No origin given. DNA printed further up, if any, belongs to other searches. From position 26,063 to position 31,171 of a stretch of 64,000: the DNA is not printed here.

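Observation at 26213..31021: Stand-alone 1602-aa fusion of a sacsin-like GHKL ATPase with a C-terminal SF2 DEAH helicase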

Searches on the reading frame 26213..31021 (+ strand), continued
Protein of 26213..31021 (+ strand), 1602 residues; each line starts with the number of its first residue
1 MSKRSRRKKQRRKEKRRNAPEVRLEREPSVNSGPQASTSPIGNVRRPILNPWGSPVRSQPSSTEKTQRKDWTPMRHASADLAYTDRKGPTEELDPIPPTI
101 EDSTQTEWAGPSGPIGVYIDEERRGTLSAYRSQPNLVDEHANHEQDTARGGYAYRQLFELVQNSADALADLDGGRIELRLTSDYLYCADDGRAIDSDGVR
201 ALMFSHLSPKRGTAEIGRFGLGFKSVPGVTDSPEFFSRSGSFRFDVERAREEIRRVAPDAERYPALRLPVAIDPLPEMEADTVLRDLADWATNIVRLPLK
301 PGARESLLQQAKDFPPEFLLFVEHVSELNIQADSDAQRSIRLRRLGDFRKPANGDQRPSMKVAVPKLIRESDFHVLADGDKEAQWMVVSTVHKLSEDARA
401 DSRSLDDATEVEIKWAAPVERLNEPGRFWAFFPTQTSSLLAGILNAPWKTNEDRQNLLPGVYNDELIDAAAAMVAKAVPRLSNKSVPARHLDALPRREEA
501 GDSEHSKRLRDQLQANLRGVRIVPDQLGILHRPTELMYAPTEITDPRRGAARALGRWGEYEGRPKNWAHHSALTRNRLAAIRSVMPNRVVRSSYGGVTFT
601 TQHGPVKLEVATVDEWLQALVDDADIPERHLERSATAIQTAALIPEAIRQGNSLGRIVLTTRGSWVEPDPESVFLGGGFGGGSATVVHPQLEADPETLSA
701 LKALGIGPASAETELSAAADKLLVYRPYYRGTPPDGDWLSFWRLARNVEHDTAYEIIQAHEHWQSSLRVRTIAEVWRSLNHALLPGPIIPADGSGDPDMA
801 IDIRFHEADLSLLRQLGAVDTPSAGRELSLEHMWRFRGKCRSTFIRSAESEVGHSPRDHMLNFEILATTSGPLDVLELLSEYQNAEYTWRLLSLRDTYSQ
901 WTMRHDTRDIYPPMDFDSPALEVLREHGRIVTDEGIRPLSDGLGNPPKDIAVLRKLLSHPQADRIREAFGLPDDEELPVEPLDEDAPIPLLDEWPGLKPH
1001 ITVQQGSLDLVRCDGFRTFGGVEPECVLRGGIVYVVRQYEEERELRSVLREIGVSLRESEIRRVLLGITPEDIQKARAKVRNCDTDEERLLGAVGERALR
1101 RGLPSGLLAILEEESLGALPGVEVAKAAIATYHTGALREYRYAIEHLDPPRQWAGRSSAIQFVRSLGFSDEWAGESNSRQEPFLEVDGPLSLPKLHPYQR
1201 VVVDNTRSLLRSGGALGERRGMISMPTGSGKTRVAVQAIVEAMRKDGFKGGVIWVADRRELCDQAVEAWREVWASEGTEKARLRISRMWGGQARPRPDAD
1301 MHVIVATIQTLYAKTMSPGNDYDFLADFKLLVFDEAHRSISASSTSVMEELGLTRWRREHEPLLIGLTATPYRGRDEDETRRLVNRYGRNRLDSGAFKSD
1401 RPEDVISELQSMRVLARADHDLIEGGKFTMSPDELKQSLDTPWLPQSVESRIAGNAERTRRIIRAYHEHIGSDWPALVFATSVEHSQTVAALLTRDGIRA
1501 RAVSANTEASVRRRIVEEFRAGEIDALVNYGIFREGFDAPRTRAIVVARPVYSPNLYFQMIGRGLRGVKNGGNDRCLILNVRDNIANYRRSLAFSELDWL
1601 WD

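Call 63: search_protein_families(library=ncbifam, proteins=[L002:9539-9829:+, L012:9536-9823:+, L002:9842-10141:+, L008:9995-10294:+, L039:9920-10159:+, L048:9908-10147:+, L039:9633-9920:+], max_evalue=1)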
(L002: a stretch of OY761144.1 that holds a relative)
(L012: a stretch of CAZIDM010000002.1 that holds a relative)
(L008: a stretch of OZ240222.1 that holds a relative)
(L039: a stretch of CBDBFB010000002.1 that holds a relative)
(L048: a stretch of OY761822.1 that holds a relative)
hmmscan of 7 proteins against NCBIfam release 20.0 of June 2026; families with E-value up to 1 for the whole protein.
L002:9539-9829:+ (97 aa): 1 family
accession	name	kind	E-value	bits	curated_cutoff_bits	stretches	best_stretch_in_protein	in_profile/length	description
TIGR02683.1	upstrm_HI1419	hypoth_equivalog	8.6e-38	128.6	62.85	1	3-95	2-94/95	type II toxin-antitoxin system RelE/ParE family toxin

L012:9536-9823:+ (96 aa): 1 family
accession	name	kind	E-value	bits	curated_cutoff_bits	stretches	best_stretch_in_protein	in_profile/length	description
TIGR02683.1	upstrm_HI1419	hypoth_equivalog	4.4e-37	126.3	62.85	1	3-95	2-94/95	type II toxin-antitoxin system RelE/ParE family toxin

L002:9842-10141:+ (100 aa): 4 families
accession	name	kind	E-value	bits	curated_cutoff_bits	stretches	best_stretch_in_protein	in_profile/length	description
TIGR02684.1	dnstrm_HI1420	hypoth_equivalog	6.1e-08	32.8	53.7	1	5-55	2-52/89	addiction module antidote protein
NF010399.0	PRK13825.1-3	equivalog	0.07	12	863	1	9-81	330-400/417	conjugal transfer protein TraB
NF046112.1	MSMEG_6209_Nter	domain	0.12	12.8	25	1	16-46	4-34/56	three-helix bundle dimerization domain-containing protein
TIGR03007.1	pepcterm_ChnLen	equivalog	0.12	10.5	278.85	1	24-69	124-169/498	XrtA system polysaccharide chain length determinant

L008:9995-10294:+ (100 aa): 1 family
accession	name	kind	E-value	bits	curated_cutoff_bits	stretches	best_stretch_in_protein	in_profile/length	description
TIGR02684.1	dnstrm_HI1420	hypoth_equivalog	3.1e-10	40.1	53.7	1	8-59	4-54/89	addiction module antidote protein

L039:9920-10159:+ (80 aa): 0 families

L048:9908-10147:+ (80 aa): 0 families

L039:9633-9920:+ (96 aa): 2 families
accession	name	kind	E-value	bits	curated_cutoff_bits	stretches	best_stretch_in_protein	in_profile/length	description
TIGR03208.1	cyc_hxne_CoA_lg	equivalog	0.033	12.9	792.3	1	6-85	271-345/538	cyclohexanecarboxylate-CoA ligase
NF002751.0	PRK02794.1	equivalog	0.16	10.8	371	1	33-87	48-102/425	DNA polymerase IV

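Call 65: search_protein_families(library=pfam, proteins=[L039:9920-10054:+, L048:9908-10042:+, L034:9908-10042:+, L037:9935-10069:+, L049:9914-10048:+, L061:9917-10051:+, L069:9926-10060:+, L027:9905-10039:+, L002:9842-10021:+], max_evalue=10)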
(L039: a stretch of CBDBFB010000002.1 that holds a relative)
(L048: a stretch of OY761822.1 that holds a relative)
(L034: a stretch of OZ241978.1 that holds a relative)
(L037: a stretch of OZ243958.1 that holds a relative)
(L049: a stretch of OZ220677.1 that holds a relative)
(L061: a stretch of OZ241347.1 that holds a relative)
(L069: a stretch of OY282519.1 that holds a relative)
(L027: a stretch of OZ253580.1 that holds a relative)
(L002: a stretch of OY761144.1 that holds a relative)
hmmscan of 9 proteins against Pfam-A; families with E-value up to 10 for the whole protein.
L039:9920-10054:+ (45 aa): 0 families

L048:9908-10042:+ (45 aa): 1 family
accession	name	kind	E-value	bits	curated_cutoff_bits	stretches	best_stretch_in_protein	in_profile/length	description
PF18656.6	DUF5633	-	0.098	13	23.6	1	3-16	24-37/41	Family of unknown function (DUF5633)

L034:9908-10042:+ (45 aa): 0 families

L037:9935-10069:+ (45 aa): 0 families

L049:9914-10048:+ (45 aa): 0 families

L061:9917-10051:+ (45 aa): 0 families

L069:9926-10060:+ (45 aa): 0 families

L027:9905-10039:+ (45 aa): 0 families

L002:9842-10021:+ (60 aa): 3 families
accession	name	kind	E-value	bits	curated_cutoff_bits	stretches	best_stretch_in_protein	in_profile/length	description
PF21716.3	dnstrm_HI1420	-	7.5e-05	23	27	1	6-55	3-52/90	Probable addiction module antidote protein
PF21345.3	PcRGLX_2nd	-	0.058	12.8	23.5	1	3-36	299-330/360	PcRGLX-like protein central beta sandwich domain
PF02484.20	Rhabdo_NV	-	0.07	13.7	25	1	6-52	19-64/111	Rhabdovirus Non-virion protein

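Call 92: find_encoding_contigs(protein=P0030, flank=6000, max_places=2)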
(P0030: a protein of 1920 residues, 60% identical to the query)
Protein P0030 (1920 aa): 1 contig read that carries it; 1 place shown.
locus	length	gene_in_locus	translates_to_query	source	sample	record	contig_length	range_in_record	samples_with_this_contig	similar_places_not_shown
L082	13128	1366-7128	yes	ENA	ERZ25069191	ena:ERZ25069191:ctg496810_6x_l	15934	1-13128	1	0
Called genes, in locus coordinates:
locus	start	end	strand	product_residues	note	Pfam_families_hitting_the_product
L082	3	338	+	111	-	?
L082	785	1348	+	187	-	-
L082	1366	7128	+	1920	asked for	PF06114:Peptidase_M78 (weak), PF25794:SACS (faint), PF00270:DEAD, PF04851:ResIII, PF18766:SWI2_SNF2, PF00271:Helicase_C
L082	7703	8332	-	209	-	PF00072:Response_reg, PF00196:GerE (weak)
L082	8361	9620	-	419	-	PF07730:HisKA_3 (weak), PF02518:HATPase_c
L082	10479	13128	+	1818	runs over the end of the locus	?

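Call 93: find_encoding_contigs(protein=P0002, flank=10000, max_places=2)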
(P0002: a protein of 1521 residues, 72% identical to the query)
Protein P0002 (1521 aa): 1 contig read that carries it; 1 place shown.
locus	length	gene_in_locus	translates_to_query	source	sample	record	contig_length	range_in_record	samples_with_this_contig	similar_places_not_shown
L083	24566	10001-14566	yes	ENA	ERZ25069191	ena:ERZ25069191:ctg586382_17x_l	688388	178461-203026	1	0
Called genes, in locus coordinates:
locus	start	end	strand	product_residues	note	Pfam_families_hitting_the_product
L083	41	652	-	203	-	PF13701:DDE_Tnp_1_4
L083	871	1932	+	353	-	PF03235:GmrSD_N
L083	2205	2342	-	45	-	-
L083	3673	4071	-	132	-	PF13701:DDE_Tnp_1_4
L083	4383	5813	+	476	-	PF04174:CP_ATPgrasp_1, PF14403:CP_ATPgrasp_2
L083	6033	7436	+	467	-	PF08811:DUF1800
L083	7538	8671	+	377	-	PF07394:DUF1501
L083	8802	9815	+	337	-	PF02393:US22 (faint), PF25021:TEN_NHL (faint), PF17170:DUF5128 (faint), PF06739:SBBP (faint), PF24684:Vgb_lyase (faint), PF08450:SGL, PF01436:NHL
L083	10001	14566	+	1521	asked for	PF25794:SACS (faint), PF00270:DEAD, PF04851:ResIII, PF18766:SWI2_SNF2, PF00271:Helicase_C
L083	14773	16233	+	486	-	PF00909:Ammonium_transp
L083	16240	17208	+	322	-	PF04168:Alpha-E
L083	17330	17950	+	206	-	PF10531:SLBB, PF22461:SLBB_2, PF14520:HHH_5 (faint), PF12836:HHH_3, PF00633:HHH (weak)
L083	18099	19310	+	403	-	PF21088:MS_channel_1st, PF00924:MS_channel_2nd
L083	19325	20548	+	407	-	PF01979:Amidohydro_1, PF07969:Amidohydro_3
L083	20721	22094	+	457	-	PF07287:AtuA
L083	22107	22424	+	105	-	PF14330:DUF4387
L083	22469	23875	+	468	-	PF01565:FAD_binding_4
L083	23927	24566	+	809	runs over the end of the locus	PF13567:DUF4131, PF03772:Competence, PF00753:Lactamase_B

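Call 96: search_protein_families(library=padloc, alignment_id=A2, max_evalue=1e-10)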
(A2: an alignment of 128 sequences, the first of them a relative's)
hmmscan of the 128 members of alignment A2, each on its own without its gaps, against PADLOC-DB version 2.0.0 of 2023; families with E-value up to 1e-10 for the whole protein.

A. member 1, L001:8198-8863:- (222 aa): 0 families

B. families by the number of members that match (of 128 scanned): 126 families (the first 25 are shown)
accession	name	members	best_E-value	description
PDLC04140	mad8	3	2.2e-37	mads_8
PDLC04135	mad3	2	1.3e-27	mads_3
PDLC02707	PbeA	2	2.3e-19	PbeA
PDLC03658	mREase_IV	2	1.7e-17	Type IV methyl-directed restriction enzyme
PDLC03659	mREase_IV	2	2.2e-16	Type IV methyl-directed restriction enzyme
PDLC02980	AriA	2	1.1e-12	-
PDLC02704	PbeA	2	7e-12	PbeA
PDLC05065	PDC-S68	1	7e-209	-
PDLC03644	MTase_III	1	1.2e-166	Type III methyltransferase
PDLC03640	MTase_III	1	8.9e-149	Type III methyltransferase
PDLC02864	DpdF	1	3.7e-113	DpdF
PDLC03634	MTase_III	1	1.3e-105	Type III methyltransferase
PDLC03637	MTase_III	1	1.3e-96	Type III methyltransferase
PDLC03021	MTase_I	1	7.5e-93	Type I methyltransferase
PDLC03636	MTase_III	1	1.1e-91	Type III methyltransferase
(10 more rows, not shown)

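Call 101: search_protein_families(library=pfam, proteins=[L082:1366-2775:+, L082:785-1345:+], max_evalue=0.01)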
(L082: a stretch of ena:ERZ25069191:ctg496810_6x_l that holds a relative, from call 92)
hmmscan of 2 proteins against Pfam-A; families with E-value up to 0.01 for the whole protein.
L082:1366-2775:+ (470 aa): 3 families
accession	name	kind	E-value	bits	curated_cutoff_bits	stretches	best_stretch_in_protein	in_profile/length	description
PF06114.19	Peptidase_M78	-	3.3e-09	37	22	1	243-360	20-119/123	IrrE N-terminal-like domain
PF01381.28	HTH_3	-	0.0037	17.7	23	0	66-119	1-54/55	Helix-turn-helix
PF13560.12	HTH_31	-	0.006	17.3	27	0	66-119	6-60/64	Helix-turn-helix domain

L082:785-1345:+ (187 aa): 0 families

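Call 102: list_cluster_members(proteins=[P0001, P0010, P0014, P0062, P0063, P0095, P0091, P0088])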
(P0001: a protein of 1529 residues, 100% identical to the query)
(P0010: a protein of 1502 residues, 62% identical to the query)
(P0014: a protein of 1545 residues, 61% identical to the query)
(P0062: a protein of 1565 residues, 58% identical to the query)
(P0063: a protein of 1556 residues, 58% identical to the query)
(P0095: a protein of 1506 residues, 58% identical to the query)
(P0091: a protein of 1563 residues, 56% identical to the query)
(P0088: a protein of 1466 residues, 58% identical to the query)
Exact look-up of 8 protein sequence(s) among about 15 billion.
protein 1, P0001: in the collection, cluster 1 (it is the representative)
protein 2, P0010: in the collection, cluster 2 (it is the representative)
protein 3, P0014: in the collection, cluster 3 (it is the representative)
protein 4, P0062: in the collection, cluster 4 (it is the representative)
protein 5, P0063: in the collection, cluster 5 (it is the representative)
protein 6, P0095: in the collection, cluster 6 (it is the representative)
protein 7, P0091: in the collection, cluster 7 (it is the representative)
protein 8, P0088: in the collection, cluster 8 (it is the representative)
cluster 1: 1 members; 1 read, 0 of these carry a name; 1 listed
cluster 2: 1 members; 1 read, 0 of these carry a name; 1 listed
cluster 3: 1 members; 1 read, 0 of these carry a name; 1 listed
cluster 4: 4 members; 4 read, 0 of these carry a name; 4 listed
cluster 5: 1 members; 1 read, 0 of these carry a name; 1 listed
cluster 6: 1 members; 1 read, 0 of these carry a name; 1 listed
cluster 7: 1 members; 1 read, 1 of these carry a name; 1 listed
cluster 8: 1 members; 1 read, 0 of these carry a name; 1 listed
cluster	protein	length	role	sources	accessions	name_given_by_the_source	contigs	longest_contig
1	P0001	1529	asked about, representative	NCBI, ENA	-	-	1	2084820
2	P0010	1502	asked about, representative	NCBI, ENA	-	-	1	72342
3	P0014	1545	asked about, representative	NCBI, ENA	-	-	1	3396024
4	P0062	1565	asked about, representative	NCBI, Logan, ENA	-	-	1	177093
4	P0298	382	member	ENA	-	-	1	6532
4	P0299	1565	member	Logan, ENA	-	-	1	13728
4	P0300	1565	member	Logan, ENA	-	-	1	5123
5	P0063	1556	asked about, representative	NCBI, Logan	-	-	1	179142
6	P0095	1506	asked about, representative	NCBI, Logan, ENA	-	-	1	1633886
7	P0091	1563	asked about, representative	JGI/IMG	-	superfamily II DNA or RNA helicase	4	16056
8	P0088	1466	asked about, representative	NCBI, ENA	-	-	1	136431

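Call 117: search_solved_structures(query=L039:9633-9920:+, max_evalue=0.01, show_alignments=1)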
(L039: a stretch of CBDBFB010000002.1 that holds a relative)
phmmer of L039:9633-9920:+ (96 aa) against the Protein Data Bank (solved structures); distinct sequences matched with E-value up to 0.01: 1.
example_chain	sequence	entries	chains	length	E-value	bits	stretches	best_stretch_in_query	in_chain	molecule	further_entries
7vd7_A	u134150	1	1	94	1.6e-15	60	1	3-95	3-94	toxin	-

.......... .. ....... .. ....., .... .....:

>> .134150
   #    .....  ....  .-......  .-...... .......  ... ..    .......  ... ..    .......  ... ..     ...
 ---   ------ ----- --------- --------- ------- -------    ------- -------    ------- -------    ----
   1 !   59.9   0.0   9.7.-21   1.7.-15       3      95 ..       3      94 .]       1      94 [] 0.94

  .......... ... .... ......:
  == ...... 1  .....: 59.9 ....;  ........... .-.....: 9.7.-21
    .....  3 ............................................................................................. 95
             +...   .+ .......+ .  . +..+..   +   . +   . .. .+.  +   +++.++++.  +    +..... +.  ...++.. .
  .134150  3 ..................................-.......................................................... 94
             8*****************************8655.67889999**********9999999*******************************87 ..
